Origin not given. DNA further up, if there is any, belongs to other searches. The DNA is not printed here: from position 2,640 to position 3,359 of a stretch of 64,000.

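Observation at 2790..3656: Low-GC stand-alone TIR-like/SLOG (COG4271-type) protein in the island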

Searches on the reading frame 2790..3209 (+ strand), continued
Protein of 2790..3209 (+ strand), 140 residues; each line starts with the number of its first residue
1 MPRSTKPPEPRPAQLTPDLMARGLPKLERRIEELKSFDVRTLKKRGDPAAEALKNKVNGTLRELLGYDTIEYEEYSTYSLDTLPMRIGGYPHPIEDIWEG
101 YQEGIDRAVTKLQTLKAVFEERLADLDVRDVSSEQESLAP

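Call 73: search_protein_families(library=pfam, proteins=[P0203, P0204, P0207, P0209, P0212, P0214, P0217, P0221, P0304], max_evalue=0.001)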
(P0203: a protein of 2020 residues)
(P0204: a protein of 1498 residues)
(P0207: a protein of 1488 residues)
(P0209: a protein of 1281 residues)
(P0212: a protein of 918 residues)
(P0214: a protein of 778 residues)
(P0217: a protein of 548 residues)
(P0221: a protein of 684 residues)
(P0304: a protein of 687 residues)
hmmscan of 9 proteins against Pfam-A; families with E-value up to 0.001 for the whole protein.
P0203 (2020 aa): 0 families

P0204 (1498 aa): 1 family
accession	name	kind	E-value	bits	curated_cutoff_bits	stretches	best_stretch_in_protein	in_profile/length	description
PF04700.17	Baculo_gp41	-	0.00084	19.6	23.7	0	1192-1245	91-145/185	Structural glycoprotein p40/gp41 conserved region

P0207 (1488 aa): 1 family
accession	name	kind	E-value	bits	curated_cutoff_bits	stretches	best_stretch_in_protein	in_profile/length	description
PF04700.17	Baculo_gp41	-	0.00085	19.6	23.7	0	87-124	107-145/185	Structural glycoprotein p40/gp41 conserved region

P0209 (1281 aa): 0 families

P0212 (918 aa): 0 families

P0214 (778 aa): 0 families

P0217 (548 aa): 1 family
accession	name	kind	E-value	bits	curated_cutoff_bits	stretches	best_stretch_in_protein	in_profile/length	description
PF04700.17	Baculo_gp41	-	0.0002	21.7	23.7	0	253-293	108-149/185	Structural glycoprotein p40/gp41 conserved region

P0221 (684 aa): 3 families
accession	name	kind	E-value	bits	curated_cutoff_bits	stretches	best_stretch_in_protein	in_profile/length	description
PF07366.18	SnoaL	-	1.2e-30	106.4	28.4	1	544-669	2-126/126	SnoaL-like polyketide cyclase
PF12680.13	SnoaL_2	-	4.6e-19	69.3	27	1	546-655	2-101/102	SnoaL-like domain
PF14534.12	DUF4440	-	0.0006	20.7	25.2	0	550-640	9-97/107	Domain of unknown function (DUF4440)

P0304 (687 aa): 0 families

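Call 76: search_protein_families(library=pfam, alignment_id=A5, max_evalue=0.001)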
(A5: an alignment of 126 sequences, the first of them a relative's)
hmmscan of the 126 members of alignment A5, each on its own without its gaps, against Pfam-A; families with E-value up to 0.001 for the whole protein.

A. member 1, P0218 (204 aa): 1 family
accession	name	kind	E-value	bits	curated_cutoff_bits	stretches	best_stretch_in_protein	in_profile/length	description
PF10137.14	CAP12-PCTIR_TIR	-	4.5e-10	40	24.7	1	144-191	1-48/119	CAP12/Pycsar effector protein, TIR domain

B. families by the number of members that match (of 126 scanned): 9 families
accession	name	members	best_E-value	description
PF09509.15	Hypoth_Ymh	32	2.9e-33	Protein of unknown function (Hypoth_ymh)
PF10137.14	CAP12-PCTIR_TIR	29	9.5e-41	CAP12/Pycsar effector protein, TIR domain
PF18742.7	DpnII-MboI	1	2.9e-59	REase_DpnII-MboI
PF00990.26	GGDEF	1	9.7e-21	Diguanylate cyclase, GGDEF domain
PF22335.1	Cas10-Cmr2_palm2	1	2e-05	Cas10/Cmr2, second palm domain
PF21325.3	SHPRH_helical-1st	1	0.0002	E3 ubiquitin-protein ligase SHPRH, first helical domain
PF12390.13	Se-cys_synth_N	1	0.00047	Selenocysteine synthase N terminal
PF08220.18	HTH_DeoR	1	0.00061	DeoR-like helix-turn-helix domain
PF12728.13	HTH_17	1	0.00075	Helix-turn-helix domain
